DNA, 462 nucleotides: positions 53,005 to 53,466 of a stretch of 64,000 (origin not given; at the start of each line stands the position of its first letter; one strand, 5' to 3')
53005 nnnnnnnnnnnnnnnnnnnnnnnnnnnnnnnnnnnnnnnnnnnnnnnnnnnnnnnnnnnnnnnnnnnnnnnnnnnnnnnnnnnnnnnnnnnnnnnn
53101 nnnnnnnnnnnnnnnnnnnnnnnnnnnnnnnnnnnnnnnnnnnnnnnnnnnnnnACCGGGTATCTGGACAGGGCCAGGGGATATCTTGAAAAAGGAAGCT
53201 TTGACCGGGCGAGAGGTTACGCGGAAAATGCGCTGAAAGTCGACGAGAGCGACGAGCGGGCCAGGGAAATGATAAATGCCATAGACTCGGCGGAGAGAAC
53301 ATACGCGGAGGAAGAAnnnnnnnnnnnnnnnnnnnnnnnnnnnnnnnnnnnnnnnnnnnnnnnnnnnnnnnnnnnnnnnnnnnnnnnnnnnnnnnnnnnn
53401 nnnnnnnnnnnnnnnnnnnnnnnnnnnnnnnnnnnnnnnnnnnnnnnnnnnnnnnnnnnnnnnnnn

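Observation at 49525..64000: Giant TolC-fusion protein heading a membrane fusion protein plus double-RND module: an unusual tripartite envelope machine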

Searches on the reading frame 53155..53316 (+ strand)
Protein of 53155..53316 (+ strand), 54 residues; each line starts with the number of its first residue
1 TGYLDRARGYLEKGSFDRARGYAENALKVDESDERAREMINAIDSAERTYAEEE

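Call 39: search_protein_representatives(alignment_id=A1)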
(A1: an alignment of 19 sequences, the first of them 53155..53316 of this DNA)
Query: 19 sequences, 54 profile positions. Proteins with E-value up to 0.001 (for the whole library): 7850; up to 1e-10: 561; up to 1e-30: 44. The best 150 are listed.
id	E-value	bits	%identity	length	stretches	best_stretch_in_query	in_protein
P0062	0.0e+00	1005.1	-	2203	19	2-54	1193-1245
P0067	2.2e-135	456.6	-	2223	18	2-53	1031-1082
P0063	2.4e-128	434.1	-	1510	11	1-54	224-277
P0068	9.1e-110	374.6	-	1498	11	1-53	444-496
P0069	1.8e-102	351.2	-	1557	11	2-54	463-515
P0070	7.1e-100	342.9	-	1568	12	2-53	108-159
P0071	2.4e-99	341.2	-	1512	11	3-53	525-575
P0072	1.3e-92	319.6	-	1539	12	2-54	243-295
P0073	2.9e-92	318.5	-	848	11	3-53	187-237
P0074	2.0e-79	277.4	-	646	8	2-52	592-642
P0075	2.1e-69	245.3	-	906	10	3-50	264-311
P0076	3.3e-68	241.5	-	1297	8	3-53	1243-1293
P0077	5.4e-68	240.8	-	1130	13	3-50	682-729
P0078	5.2e-64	228.1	-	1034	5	2-54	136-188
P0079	1.1e-63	227.0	-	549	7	3-53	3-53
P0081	1.4e-61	220.3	-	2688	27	2-48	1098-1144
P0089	3.7e-47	174.1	-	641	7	1-54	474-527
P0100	2.1e-34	133.2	-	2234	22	5-49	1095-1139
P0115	8.3e-28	112.1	-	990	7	2-45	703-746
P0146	1.4e-22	95.4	-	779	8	2-44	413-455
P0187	8.4e-19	83.3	-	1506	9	4-44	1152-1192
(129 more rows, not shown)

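Call 44: find_encoding_contigs(protein=P0067, flank=10000, max_places=2)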
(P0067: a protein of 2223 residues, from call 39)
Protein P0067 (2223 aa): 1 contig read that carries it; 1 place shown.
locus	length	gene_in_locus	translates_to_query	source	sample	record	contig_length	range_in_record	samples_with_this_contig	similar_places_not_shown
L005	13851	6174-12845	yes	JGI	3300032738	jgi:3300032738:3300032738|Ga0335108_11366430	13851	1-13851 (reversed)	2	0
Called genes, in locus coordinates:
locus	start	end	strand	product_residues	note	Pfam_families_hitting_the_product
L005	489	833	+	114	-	-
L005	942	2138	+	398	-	PF04205:FMN_bind, PF12801:Fer4_5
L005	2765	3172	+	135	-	PF07238:PilZ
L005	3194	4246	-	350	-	PF01926:MMR_HSR1 (faint), PF06071:YchF-GTPase_C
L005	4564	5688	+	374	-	PF00480:ROK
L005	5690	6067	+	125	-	-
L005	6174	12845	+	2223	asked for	PF00515:TPR_1 (faint), PF07719:TPR_2 (faint), PF13428:TPR_14 (faint), PF13181:TPR_8 (faint), PF14559:TPR_19 (faint), PF14853:Fis1_TPR_C (faint)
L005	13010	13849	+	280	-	?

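Call 95: search_protein_families(library=pfam, proteins=[P0073, P0089, P0115, P0146, P0187, P0081, P0100], max_evalue=0.0001)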
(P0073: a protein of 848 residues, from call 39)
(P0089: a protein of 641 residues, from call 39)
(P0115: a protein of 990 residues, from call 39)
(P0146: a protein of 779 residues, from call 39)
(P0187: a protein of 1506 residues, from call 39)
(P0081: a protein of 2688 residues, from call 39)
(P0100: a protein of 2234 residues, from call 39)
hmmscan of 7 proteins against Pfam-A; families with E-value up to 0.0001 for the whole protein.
P0073 (848 aa): 4 families
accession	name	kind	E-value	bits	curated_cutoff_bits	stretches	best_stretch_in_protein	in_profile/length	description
PF14559.12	TPR_19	-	2.6e-13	50.5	25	0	581-611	38-68/68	Tetratricopeptide repeat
PF07719.23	TPR_2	-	2e-10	40.4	27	0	195-216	12-33/34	Tetratricopeptide repeat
PF13428.12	TPR_14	-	3.2e-08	33.9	23.5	0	268-304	7-43/44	Tetratricopeptide repeat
PF14853.12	Fis1_TPR_C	-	3.1e-05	24.5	25.3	0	347-383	10-46/53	Fis1 C-terminal tetratricopeptide repeat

P0089 (641 aa): 0 families

P0115 (990 aa): 7 families
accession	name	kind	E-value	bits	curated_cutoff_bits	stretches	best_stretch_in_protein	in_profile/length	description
PF07719.23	TPR_2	-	3.5e-26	89.5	27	1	939-969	4-34/34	Tetratricopeptide repeat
PF14853.12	Fis1_TPR_C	-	4.8e-16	59.1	25.3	0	946-974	11-39/53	Fis1 C-terminal tetratricopeptide repeat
PF14559.12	TPR_19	-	7.1e-15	55.5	25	0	949-978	4-33/68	Tetratricopeptide repeat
PF00515.34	TPR_1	-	5.6e-13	48.5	27.8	1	940-969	5-34/34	Tetratricopeptide repeat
PF13181.12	TPR_8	-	2.9e-11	43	25.7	0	949-968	14-33/34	Tetratricopeptide repeat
PF13428.12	TPR_14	-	3.5e-10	40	23.5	0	949-974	14-39/44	Tetratricopeptide repeat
PF14863.12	Alkyl_sulf_dimr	-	3.1e-07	31.3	26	0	231-285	63-117/139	Alkyl sulfatase dimerisation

P0146 (779 aa): 4 families
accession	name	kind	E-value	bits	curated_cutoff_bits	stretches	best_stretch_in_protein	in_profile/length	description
PF07719.23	TPR_2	-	3.9e-12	45.7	27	1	55-87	1-33/34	Tetratricopeptide repeat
PF13428.12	TPR_14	-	8.8e-10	38.7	23.5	0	216-252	8-44/44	Tetratricopeptide repeat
PF14559.12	TPR_19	-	1.1e-07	32.6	25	0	210-252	26-68/68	Tetratricopeptide repeat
PF13432.12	TPR_16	-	1.8e-07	31.9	32.7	0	214-252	2-40/65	Tetratricopeptide repeat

P0187 (1506 aa): 4 families
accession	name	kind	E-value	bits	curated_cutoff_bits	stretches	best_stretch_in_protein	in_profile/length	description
PF00069.31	Pkinase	-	1.2e-50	172.8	31.7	1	7-253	1-253/263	Protein kinase domain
PF07714.23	PK_Tyr_Ser-Thr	-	8.1e-39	133.9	23.1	1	10-252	4-249/258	Protein tyrosine and serine/threonine kinase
PF14853.12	Fis1_TPR_C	-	8.2e-13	48.8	25.3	0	666-710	5-49/53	Fis1 C-terminal tetratricopeptide repeat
PF03109.22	ABC1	-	2.9e-06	27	22.9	1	40-156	108-218/244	ABC1 atypical kinase-like domain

P0081 (2688 aa): 27 families (the best 25 are shown)
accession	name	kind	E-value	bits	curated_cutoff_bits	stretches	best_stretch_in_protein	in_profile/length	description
PF14559.12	TPR_19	-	5.4e-141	459.6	25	8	1558-1620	8-67/68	Tetratricopeptide repeat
PF13428.12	TPR_14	-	4.1e-139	438.6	23.5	1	1101-1137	6-42/44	Tetratricopeptide repeat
PF13432.12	TPR_16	-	4e-122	398.3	32.7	5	2298-2359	1-62/65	Tetratricopeptide repeat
PF07719.23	TPR_2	-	1.6e-100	321.5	27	0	2328-2360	1-33/34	Tetratricopeptide repeat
PF14863.12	Alkyl_sulf_dimr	-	3.5e-71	238.5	26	0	1526-1576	71-121/139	Alkyl sulfatase dimerisation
PF13174.12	TPR_6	-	1.1e-53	176.6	26.3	0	1750-1778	6-32/33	Tetratricopeptide repeat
PF13181.12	TPR_8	-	1.7e-47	156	25.7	0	2575-2606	2-33/34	Tetratricopeptide repeat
PF14853.12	Fis1_TPR_C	-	9.7e-47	157.4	25.3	0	1264-1298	13-47/53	Fis1 C-terminal tetratricopeptide repeat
PF25058.1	ARM_TT21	-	2.2e-42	145.1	27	1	894-1020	15-132/155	Tetratricopeptide repeat protein 21 ARM repeat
PF13414.12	TPR_11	-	1e-41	140.8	26.8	3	2404-2444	2-42/42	TPR repeat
PF00515.34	TPR_1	-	2.1e-40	135.4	27.8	0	2578-2607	5-34/34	Tetratricopeptide repeat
PF13176.12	TPR_7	-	3e-35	117.7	27.9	0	2579-2607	4-34/36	Tetratricopeptide repeat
PF13424.12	TPR_12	-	4e-30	104.3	30.1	1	2467-2535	3-74/77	Tetratricopeptide repeat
PF09613.16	HrpB1_HrpK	-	1.6e-28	99.3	29.3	0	1102-1172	51-122/126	Bacterial type III secretion protein (HrpB1_HrpK)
PF12895.13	ANAPC3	-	5.8e-27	94.2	27.2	0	2443-2531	2-81/82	Anaphase-promoting complex, cyclosome, subunit 3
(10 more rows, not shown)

P0100 (2234 aa): 24 families
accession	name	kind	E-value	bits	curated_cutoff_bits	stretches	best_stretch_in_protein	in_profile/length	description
PF07719.23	TPR_2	-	1.3e-104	334.3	27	0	1603-1634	3-34/34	Tetratricopeptide repeat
PF13414.12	TPR_11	-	4.3e-67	222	26.8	0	995-1021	1-27/42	TPR repeat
PF00515.34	TPR_1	-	5.4e-63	206.8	27.8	0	1657-1687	4-34/34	Tetratricopeptide repeat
PF13428.12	TPR_14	-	1.3e-37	124.8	23.5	0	384-414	8-38/44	Tetratricopeptide repeat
PF12796.13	Ank_2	-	5.8e-35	120.2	27.3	3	2146-2229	1-81/90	Ankyrin repeats (3 copies)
PF13432.12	TPR_16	-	2.8e-33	114.4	32.7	0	1872-1909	2-39/65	Tetratricopeptide repeat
PF14559.12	TPR_19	-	4.2e-33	113.9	25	0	339-371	2-34/68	Tetratricopeptide repeat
PF00023.36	Ank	-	6.7e-33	111.3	21.1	1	2043-2073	2-32/33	Ankyrin repeat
PF23914.1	TPR_CcmH_CycH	-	2.6e-31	109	42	0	1587-1636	107-156/158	Cytochrome c-type biogenesis protein H TPR domain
PF14853.12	Fis1_TPR_C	-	9e-31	106.3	25.3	0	391-415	15-39/53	Fis1 C-terminal tetratricopeptide repeat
PF13637.12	Ank_4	-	1.4e-28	98.7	22.7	2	2123-2162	11-50/50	Ankyrin repeats (many copies)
PF13857.12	Ank_5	-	1.1e-25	89.8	27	3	2062-2113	1-53/56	Ankyrin repeats (many copies)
PF24575.1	TPR_Slam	-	3.1e-21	76.2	35.2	0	1145-1175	52-82/104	Surface lipoprotein assembly modifier, N-terminal TPR repeats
PF13606.12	Ank_3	-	3.7e-20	70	22.3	0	2043-2071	2-30/30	Ankyrin repeat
PF14863.12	Alkyl_sulf_dimr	-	8.8e-19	68.7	26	0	1016-1078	44-106/139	Alkyl sulfatase dimerisation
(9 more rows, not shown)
